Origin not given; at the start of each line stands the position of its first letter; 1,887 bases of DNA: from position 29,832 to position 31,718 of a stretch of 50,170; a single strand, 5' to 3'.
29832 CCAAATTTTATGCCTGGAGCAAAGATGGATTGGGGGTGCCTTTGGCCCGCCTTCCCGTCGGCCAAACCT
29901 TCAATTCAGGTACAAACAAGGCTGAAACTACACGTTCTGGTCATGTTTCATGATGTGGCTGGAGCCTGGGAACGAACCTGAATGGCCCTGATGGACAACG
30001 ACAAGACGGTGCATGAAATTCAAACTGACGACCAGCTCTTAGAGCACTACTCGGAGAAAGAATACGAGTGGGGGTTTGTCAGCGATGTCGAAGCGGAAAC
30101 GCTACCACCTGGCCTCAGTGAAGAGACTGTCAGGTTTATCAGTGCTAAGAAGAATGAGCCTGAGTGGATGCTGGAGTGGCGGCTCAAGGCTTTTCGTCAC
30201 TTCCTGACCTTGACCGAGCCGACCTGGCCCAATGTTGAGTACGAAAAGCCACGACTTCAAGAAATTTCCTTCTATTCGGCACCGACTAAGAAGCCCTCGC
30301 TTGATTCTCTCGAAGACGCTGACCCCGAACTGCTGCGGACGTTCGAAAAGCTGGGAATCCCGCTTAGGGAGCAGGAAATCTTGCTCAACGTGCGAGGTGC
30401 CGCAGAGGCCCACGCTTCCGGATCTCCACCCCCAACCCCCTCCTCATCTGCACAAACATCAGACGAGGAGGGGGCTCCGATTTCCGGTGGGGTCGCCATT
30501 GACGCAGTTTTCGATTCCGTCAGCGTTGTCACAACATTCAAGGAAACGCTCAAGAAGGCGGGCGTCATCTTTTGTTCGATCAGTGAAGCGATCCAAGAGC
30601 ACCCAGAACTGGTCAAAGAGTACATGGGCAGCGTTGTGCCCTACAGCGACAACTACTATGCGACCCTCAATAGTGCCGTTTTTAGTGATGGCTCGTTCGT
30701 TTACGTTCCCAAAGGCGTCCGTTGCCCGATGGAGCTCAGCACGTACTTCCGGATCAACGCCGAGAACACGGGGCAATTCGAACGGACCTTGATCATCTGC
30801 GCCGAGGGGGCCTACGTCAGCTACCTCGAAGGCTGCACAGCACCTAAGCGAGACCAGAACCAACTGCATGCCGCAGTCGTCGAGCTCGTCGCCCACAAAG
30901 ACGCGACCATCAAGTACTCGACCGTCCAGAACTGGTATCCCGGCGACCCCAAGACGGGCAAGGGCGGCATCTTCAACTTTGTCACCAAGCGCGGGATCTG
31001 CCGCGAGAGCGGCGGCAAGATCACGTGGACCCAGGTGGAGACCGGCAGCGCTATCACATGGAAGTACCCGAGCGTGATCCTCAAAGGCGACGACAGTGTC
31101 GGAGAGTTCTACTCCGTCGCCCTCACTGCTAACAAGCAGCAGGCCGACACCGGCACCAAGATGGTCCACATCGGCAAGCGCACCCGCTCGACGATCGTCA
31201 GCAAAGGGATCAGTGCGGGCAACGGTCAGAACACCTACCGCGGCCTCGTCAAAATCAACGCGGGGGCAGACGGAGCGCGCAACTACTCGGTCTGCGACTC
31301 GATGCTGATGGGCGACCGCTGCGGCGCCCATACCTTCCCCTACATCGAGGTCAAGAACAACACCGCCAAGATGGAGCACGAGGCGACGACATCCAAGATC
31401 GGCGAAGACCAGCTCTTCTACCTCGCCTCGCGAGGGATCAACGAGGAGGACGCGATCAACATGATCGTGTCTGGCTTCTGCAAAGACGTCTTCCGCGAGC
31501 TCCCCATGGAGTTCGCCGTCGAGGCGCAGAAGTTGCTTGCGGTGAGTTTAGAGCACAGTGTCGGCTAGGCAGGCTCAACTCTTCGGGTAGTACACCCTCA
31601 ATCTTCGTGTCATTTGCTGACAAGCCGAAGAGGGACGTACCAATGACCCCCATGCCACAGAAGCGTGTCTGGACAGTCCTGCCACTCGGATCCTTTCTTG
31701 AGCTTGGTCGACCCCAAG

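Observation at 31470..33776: Duplicated sufB 3' end brackets a 2.1-kb low-GC insert with no recombinase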

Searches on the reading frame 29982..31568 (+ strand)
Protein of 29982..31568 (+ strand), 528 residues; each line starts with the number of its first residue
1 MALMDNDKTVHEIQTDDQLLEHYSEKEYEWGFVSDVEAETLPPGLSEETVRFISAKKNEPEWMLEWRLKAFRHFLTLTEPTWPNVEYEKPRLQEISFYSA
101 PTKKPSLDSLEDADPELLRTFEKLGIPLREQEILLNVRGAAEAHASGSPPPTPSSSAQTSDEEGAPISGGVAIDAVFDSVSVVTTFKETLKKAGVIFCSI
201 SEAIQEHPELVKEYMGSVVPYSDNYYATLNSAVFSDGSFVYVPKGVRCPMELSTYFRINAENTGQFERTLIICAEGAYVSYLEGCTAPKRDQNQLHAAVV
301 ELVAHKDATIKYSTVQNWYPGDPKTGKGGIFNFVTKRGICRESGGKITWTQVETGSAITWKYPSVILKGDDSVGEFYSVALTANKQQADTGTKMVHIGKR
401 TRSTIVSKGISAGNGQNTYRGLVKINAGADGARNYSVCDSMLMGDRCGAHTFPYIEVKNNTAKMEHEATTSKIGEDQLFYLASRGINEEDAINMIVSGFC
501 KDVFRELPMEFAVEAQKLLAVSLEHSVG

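Call 8: search_protein_families(library=pfam, proteins=[window:29982-31568:+], max_evalue=0.01)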
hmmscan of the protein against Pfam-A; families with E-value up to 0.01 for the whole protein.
window:29982-31568:+ (528 aa): 2 families
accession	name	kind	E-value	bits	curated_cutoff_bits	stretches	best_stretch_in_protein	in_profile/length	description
PF01458.23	SUFBD_core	-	1.8e-79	266.9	27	1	256-499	1-232/232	SUF system FeS cluster assembly, SufBD core domain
PF19295.5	SufBD_N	-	2.7e-12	47.1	23.5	1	192-248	110-166/172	SufBD protein N-terminal region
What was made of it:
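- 29982..31568 (+): sufB coding sequence (528 aa), stand-alone with no sufC or sufD next to it. Pfam SUFBD_core at E=1.8e-79 and SufBD_N (call 8).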

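Call 10: find_encoding_contigs(protein=window:29982-31568:+, flank=10000, max_places=10)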
Protein window:29982-31568:+ (528 aa): no gene with exactly this product is on record in the collection.

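Call 12: find_related_loci(query=window:29982-31568:+, collection=genome_contigs, flank=10000)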
Query window:29982-31568:+ (528 aa) in genome_contigs; peptide patterns used: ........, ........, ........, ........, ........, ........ (x = any residue, [..] = any of these).
600 stretches matched a pattern (row limit reached: there are more); 599 encode a relative of the query (tblastn E <= 1e-3); the best 80 are kept; 80 distinct loci.
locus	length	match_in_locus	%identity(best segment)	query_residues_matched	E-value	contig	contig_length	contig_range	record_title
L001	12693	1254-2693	70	13-528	0e+0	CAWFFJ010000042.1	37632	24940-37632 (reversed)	MAG: uncultured Acidobacteriota bacterium isolate MFD02416.bin.3.238 genome assembly, contig: contig_9711, whole genome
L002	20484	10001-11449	69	10-528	0e+0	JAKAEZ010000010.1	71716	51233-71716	MAG: Planctomycetota bacterium isolate WY1.bin60 NODE_588_length_71716_cov_5.544176, whole genome shotgun sequence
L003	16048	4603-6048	70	13-528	0e+0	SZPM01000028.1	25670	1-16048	Fimbriimonadia bacterium ATM ZYPT4scaffold_927, whole genome shotgun sequence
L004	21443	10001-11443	68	13-528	0e+0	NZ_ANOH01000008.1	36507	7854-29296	Rhodopirellula sallentina SM41 cSM410008, whole genome shotgun sequence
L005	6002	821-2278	68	8-528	0e+0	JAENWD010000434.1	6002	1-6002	MAG: Vicinamibacteria bacterium isolate 3_4_m_bin5 c_000004942568, whole genome shotgun sequence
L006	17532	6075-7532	68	8-528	0e+0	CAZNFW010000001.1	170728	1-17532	MAG TPA_asm: uncultured Melioribacter sp. isolate binchicken_co30_13 genome assembly, contig: NODE_102_length_170728_cov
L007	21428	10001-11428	68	18-528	0e+0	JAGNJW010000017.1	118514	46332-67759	MAG: Acidobacteria bacterium isolate Gw_SlAct_bin_127 Gw_SlAct_199_length_118514_cov_8.129507, whole genome shotgun sequ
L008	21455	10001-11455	68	13-528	0e+0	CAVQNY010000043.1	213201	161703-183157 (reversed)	MAG: uncultured Acidobacteriaceae bacterium isolate MFD01248.bin.1.34 genome assembly, contig: contig_5090, whole genome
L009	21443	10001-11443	68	13-528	0e+0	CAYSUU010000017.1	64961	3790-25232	MAG TPA_asm: uncultured Gammaproteobacteria bacterium isolate SRP114822_co1_80 genome assembly, contig: NODE_45_length_6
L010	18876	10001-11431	69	19-528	0e+0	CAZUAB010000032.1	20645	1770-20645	MAG TPA_asm: uncultured bacterium isolate binchicken_co235_406 genome assembly, contig: NODE_6436_length_20645_cov_5.581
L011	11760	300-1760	67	11-528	0e+0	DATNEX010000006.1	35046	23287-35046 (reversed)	MAG TPA_asm: Terriglobales bacterium isolate SMAG_U11279 k141_3964961, whole genome shotgun sequence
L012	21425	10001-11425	70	20-528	0e+0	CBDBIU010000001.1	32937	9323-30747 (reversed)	MAG: Bryobacterales bacterium isolate c0d70fe0-7d92-4c0b-a5a7-28c2e51c0e26 genome assembly, contig: contig_1, whole geno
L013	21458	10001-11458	67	12-528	0e+0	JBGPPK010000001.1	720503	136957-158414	MAG: Terriglobia bacterium isolate OBJ2_061818_050_16 k141_2068711_length_720503_cov_37.0168, whole genome shotgun seque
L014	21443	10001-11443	68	13-528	0e+0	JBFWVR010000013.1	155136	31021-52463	MAG: Vicinamibacterales bacterium isolate CA_2019_TPBF_99 NODE_971_length_155136_cov_13.179673_TPBF, whole genome shotgu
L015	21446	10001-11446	69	13-528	0e+0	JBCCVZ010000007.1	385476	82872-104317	MAG: Acidobacteriota bacterium isolate P01_E01_bin.5 k141_81221_length_385476_cov_52.5230, whole genome shotgun sequence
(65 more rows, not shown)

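Call 14: find_homologous_proteins(query=window:29982-31568:+, max_evalue=1e-100)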
Query window:29982-31568:+ (528 aa): 8000 proteins with E <= 1e-100 among 8000 candidates; the best 120 are listed.
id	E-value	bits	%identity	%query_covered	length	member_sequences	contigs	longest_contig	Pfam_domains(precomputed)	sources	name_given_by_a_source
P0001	0.0e+0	1053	88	99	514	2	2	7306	PF01458.24,PF19295.6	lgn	-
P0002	0.0e+0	1036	86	100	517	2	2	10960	PF01458.24,PF19295.6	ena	-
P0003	0.0e+0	1033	87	98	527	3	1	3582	PF01458.24,PF19295.6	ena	-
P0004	0.0e+0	1033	89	97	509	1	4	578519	PF01458.24,PF19295.6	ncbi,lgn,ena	-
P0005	0.0e+0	1017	85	100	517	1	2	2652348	PF01458.24,PF19295.6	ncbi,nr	ncbi:MAG: Fe-S cluster assembly protein SufB [Fimbriimonadaceae bacterium]|nr:Fe-S cluster assembly 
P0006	0.0e+0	1016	84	100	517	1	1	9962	PF01458.24,PF19295.6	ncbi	-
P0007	0.0e+0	1014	85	99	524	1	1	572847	PF01458.24,PF19295.6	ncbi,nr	ncbi:MAG: Fe-S cluster assembly protein SufB [Armatimonadetes bacterium]|nr:Fe-S cluster assembly pr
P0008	2.6e-296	1001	85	98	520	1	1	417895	PF01458.24,PF19295.6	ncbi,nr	ncbi:MAG: Fe-S cluster assembly protein SufB [Armatimonadetes bacterium]|nr:Fe-S cluster assembly pr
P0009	1.5e-293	992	87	97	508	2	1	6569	PF01458.24,PF19295.6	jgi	jgi:Fe-S cluster assembly protein SufB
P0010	6.7e-292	987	85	98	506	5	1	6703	PF01458.24,PF19295.6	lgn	-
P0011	1.4e-289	979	84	98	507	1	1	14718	PF01458.24,PF19295.6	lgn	-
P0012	6.4e-286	967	83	100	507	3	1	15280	PF01458.24,PF19295.6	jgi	jgi:Fe-S cluster assembly protein SufB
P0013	1.6e-284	963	83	98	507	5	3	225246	PF01458.24,PF19295.6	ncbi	ncbi:MAG: Fe-S cluster assembly protein SufB [Fimbriimonadaceae bacterium]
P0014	2.4e-284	962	82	99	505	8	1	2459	PF01458.24,PF19295.6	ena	-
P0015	9.0e-278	940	80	99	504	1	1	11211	PF01458.24,PF19295.6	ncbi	-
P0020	2.5e-269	912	79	98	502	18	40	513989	PF01458.24,PF19295.6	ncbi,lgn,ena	-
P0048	1.1e-264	897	77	98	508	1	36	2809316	PF01458.24,PF19295.6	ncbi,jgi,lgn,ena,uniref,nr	ncbi:MAG TPA: Fe-S cluster assembly protein SufB [Fimbriimonadaceae bacterium]|uniref:Fe-S cluster a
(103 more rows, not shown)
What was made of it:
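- The source appears to be a metagenome-derived lineage, since its closest relatives are all MAGs (call 14).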

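Call 15: find_encoding_contigs(protein=P0004, flank=10000, max_places=3)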
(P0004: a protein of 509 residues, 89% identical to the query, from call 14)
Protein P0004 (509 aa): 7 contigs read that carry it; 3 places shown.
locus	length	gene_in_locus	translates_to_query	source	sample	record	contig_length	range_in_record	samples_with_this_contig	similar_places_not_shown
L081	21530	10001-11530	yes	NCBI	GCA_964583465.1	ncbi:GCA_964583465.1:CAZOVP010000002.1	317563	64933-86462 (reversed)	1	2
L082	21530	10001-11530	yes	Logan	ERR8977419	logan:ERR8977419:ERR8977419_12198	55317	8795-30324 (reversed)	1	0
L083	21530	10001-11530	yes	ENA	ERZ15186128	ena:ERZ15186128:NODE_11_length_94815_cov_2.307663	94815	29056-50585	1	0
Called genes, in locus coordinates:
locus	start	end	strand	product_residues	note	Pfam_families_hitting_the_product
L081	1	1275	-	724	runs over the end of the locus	PF00662:Proton_antipo_N, PF00361:Proton_antipo_M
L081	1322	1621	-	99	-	PF00420:Oxidored_q2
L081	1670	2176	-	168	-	PF00499:Oxidored_q3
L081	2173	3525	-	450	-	PF00146:NADHdh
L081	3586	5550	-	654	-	PF13510:Fer2_4, PF10588:NADH-G_4Fe-4S_3, PF22117:Fer4_Nqo3, PF04879:Molybdop_Fe4S4, PF22151:Fer4_NDSU1, PF00384:Molybdopterin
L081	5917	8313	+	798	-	-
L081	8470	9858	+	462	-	-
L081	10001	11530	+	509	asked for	PF19295:SufBD_N, PF01458:SUFBD_core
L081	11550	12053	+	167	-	-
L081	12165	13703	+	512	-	PF04389:Peptidase_M28, PF01546:Peptidase_M20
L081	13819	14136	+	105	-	PF00829:Ribosomal_L21p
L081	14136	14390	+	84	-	PF01016:Ribosomal_L27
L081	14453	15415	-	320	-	PF01380:SIS, PF00571:CBS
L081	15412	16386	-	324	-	PF00491:Arginase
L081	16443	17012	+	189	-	PF01174:SNO, PF00117:GATase (faint), PF07685:GATase_3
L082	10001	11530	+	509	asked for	PF19295:SufBD_N, PF01458:SUFBD_core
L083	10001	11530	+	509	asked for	PF19295:SufBD_N, PF01458:SUFBD_core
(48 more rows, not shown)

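Call 16: find_encoding_contigs(protein=P0005, flank=10000, max_places=2)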
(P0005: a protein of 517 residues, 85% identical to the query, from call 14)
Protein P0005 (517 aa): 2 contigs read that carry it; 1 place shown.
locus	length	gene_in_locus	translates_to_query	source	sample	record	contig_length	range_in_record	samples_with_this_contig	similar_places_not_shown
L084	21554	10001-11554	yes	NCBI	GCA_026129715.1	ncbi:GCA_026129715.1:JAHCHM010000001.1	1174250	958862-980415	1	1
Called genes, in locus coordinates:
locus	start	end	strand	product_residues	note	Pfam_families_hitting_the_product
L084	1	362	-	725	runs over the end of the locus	PF00111:Fer2 (faint), PF13510:Fer2_4, PF10588:NADH-G_4Fe-4S_3, PF22117:Fer4_Nqo3, PF04879:Molybdop_Fe4S4 (weak), PF22151:Fer4_NDSU1 (weak), PF00384:Molybdopterin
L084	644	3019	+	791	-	-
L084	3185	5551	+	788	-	-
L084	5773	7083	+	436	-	-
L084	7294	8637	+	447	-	-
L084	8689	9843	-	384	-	PF25919:BSH_CusB (weak), PF25989:YknX_C (faint), PF25975:CzcB_C (weak)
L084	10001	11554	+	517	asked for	PF19295:SufBD_N, PF01458:SUFBD_core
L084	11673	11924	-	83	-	-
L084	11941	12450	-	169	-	PF04542:Sigma70_r2, PF08281:Sigma70_r4_2, PF04545:Sigma70_r4 (faint)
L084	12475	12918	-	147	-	-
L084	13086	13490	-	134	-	-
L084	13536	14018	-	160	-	PF10517:DM13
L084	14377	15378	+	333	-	PF09587:PGA_cap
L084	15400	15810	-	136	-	-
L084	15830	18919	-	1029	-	PF07517:SecA_DEAD, PF01043:SecA_PP_bind, PF21090:P-loop_SecA, PF07516:SecA_SW, PF02810:SEC-C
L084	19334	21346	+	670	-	PF19313:DUF5916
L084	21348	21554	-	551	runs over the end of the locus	PF17758:Prot_ATP_ID_OB_N, PF16450:Prot_ATP_ID_OB_C (weak), PF00004:AAA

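Call 17: find_encoding_contigs(protein=P0007, flank=10000, max_places=2)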
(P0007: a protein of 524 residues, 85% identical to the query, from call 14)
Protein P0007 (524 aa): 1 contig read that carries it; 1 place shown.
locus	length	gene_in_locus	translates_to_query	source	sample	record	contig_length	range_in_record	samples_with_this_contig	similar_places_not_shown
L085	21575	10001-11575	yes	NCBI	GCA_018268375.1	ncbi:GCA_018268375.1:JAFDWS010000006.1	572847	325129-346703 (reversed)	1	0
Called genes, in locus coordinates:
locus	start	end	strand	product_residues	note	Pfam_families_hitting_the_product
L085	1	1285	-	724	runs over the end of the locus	PF00662:Proton_antipo_N, PF00361:Proton_antipo_M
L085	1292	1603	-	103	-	PF00420:Oxidored_q2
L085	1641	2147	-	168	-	PF00499:Oxidored_q3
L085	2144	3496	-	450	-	PF00146:NADHdh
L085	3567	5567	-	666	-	PF00111:Fer2 (faint), PF13510:Fer2_4, PF10588:NADH-G_4Fe-4S_3, PF22117:Fer4_Nqo3, PF04879:Molybdop_Fe4S4, PF22151:Fer4_NDSU1, PF00384:Molybdopterin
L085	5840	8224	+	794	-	-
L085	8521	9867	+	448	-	-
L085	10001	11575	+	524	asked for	PF19295:SufBD_N, PF01458:SUFBD_core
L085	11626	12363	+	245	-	-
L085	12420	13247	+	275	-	PF07721:TPR_4 (faint), PF09976:TPR_21 (faint), PF12688:TPR_5 (faint), PF13176:TPR_7 (faint), PF13428:TPR_14 (faint), PF13432:TPR_16 (faint), PF13424:TPR_12 (weak), PF13374:TPR_10 (weak), +5 more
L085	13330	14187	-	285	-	PF14257:DUF4349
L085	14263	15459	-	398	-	PF03417:AAT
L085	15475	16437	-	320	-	PF09619:YscW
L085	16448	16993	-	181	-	PF08534:Redoxin (weak), PF00255:GSHPx, PF00578:AhpC-TSA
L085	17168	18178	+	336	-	PF01112:Asparaginase_2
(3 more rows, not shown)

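Call 21: find_encoding_contigs(protein=P0048, flank=10000, max_places=10)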
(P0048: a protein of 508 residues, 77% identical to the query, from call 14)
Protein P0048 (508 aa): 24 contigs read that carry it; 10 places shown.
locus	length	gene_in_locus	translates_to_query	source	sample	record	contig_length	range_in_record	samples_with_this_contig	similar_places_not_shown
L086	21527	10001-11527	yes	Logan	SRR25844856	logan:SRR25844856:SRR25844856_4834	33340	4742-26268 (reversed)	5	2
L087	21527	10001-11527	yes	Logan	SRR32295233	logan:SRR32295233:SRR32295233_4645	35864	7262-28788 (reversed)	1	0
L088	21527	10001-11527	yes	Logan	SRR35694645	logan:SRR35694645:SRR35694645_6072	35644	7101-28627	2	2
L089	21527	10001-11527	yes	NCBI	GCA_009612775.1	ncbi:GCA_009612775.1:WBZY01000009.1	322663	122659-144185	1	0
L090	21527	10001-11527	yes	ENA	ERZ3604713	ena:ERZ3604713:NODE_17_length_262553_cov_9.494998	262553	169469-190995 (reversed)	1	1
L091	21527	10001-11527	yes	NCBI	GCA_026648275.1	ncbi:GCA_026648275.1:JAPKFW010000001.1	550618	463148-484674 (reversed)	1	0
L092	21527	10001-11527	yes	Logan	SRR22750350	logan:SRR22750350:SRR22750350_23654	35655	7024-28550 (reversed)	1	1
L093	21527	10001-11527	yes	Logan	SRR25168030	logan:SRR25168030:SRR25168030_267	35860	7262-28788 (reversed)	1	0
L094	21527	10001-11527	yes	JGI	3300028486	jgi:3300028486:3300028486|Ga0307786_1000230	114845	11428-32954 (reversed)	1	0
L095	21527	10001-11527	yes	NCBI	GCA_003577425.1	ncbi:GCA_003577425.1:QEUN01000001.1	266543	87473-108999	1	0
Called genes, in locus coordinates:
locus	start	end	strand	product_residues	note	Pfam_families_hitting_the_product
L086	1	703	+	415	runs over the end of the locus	PF07969:Amidohydro_3, PF01979:Amidohydro_1, PF07969:Amidohydro_3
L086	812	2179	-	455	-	-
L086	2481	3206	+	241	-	-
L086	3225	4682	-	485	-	PF00450:Peptidase_S10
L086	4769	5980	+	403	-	PF07690:MFS_1, PF12832:MFS_1_like (weak), PF00083:Sugar_tr (weak), PF06779:MFS_4 (faint), PF07690:MFS_1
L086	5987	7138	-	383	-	PF06452:CBM9_1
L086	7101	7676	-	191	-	PF00484:Pro_CA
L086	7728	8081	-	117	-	-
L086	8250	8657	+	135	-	-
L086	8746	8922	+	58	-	-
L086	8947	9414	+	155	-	PF12802:MarR_2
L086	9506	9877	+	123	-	-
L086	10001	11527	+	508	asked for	PF19295:SufBD_N, PF01458:SUFBD_core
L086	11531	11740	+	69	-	-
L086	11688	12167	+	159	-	-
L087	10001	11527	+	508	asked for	PF19295:SufBD_N, PF01458:SUFBD_core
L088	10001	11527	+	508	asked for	PF19295:SufBD_N, PF01458:SUFBD_core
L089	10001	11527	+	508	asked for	PF19295:SufBD_N, PF01458:SUFBD_core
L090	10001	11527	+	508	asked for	PF19295:SufBD_N, PF01458:SUFBD_core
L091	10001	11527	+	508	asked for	PF19295:SufBD_N, PF01458:SUFBD_core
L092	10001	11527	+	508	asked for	PF19295:SufBD_N, PF01458:SUFBD_core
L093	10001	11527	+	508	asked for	PF19295:SufBD_N, PF01458:SUFBD_core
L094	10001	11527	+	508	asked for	PF19295:SufBD_N, PF01458:SUFBD_core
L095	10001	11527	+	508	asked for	PF19295:SufBD_N, PF01458:SUFBD_core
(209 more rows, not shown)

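Call 22: find_encoding_contigs(protein=P0020, flank=10000, max_places=10)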
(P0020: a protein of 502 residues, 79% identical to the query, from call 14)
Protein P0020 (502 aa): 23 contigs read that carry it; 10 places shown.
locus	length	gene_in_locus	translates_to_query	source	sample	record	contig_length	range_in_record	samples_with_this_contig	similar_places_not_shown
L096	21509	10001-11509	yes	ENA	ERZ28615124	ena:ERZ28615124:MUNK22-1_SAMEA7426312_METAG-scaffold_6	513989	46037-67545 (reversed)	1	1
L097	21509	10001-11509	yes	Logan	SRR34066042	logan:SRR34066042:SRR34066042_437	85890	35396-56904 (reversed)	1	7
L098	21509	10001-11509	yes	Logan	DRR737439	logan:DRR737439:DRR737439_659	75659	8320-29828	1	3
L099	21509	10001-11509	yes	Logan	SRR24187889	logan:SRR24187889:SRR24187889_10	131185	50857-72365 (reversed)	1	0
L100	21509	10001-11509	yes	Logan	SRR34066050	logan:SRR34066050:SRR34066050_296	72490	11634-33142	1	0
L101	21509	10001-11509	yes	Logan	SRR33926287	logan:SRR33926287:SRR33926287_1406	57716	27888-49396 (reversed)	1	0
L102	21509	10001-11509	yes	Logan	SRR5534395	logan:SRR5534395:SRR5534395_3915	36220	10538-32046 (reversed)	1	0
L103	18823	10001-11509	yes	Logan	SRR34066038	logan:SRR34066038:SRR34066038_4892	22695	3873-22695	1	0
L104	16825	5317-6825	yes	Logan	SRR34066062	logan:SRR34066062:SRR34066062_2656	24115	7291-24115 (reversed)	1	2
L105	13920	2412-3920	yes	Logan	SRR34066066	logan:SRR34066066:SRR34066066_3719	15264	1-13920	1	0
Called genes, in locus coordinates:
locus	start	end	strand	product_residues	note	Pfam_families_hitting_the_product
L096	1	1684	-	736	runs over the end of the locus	PF00662:Proton_antipo_N, PF00361:Proton_antipo_M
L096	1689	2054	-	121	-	PF00420:Oxidored_q2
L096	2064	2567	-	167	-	PF00499:Oxidored_q3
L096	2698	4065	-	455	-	PF00146:NADHdh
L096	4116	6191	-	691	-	PF13510:Fer2_4, PF10588:NADH-G_4Fe-4S_3, PF22117:Fer4_Nqo3, PF22151:Fer4_NDSU1, PF00384:Molybdopterin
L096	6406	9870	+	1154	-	PF02012:BNR (faint), PF15902:Sortilin-Vps10 (weak)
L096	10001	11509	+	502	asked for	PF19295:SufBD_N, PF01458:SUFBD_core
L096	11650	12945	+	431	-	-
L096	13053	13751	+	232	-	-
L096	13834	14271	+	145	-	-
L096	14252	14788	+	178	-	PF12802:MarR_2, PF01047:MarR, PF13412:HTH_24 (weak)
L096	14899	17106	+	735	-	PF00515:TPR_1 (weak), PF07719:TPR_2 (weak), PF12895:ANAPC3 (weak), PF13414:TPR_11, PF13424:TPR_12 (weak), PF00515:TPR_1, PF00515:TPR_1, PF13844:Glyco_transf_41, +22 more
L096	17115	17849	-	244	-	PF02678:Pirin, PF17954:Pirin_C_2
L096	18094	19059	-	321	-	-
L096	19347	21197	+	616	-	PF17297:PEPCK_N, PF00821:PEPCK_GTP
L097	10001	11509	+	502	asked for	PF19295:SufBD_N, PF01458:SUFBD_core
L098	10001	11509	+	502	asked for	PF19295:SufBD_N, PF01458:SUFBD_core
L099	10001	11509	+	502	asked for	PF19295:SufBD_N, PF01458:SUFBD_core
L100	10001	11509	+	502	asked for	PF19295:SufBD_N, PF01458:SUFBD_core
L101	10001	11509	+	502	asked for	PF19295:SufBD_N, PF01458:SUFBD_core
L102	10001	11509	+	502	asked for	PF19295:SufBD_N, PF01458:SUFBD_core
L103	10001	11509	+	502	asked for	PF19295:SufBD_N, PF01458:SUFBD_core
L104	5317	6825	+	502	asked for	PF19295:SufBD_N, PF01458:SUFBD_core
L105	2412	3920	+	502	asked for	PF19295:SufBD_N, PF01458:SUFBD_core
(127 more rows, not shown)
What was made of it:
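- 29982..31568 (+): The best homologues, at 84-89% identity, are SufB of Fimbriimonadaceae/Armatimonadota MAGs (call 14). sufB is stand-alone in the relatives too (calls 15-17, 21, 22).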
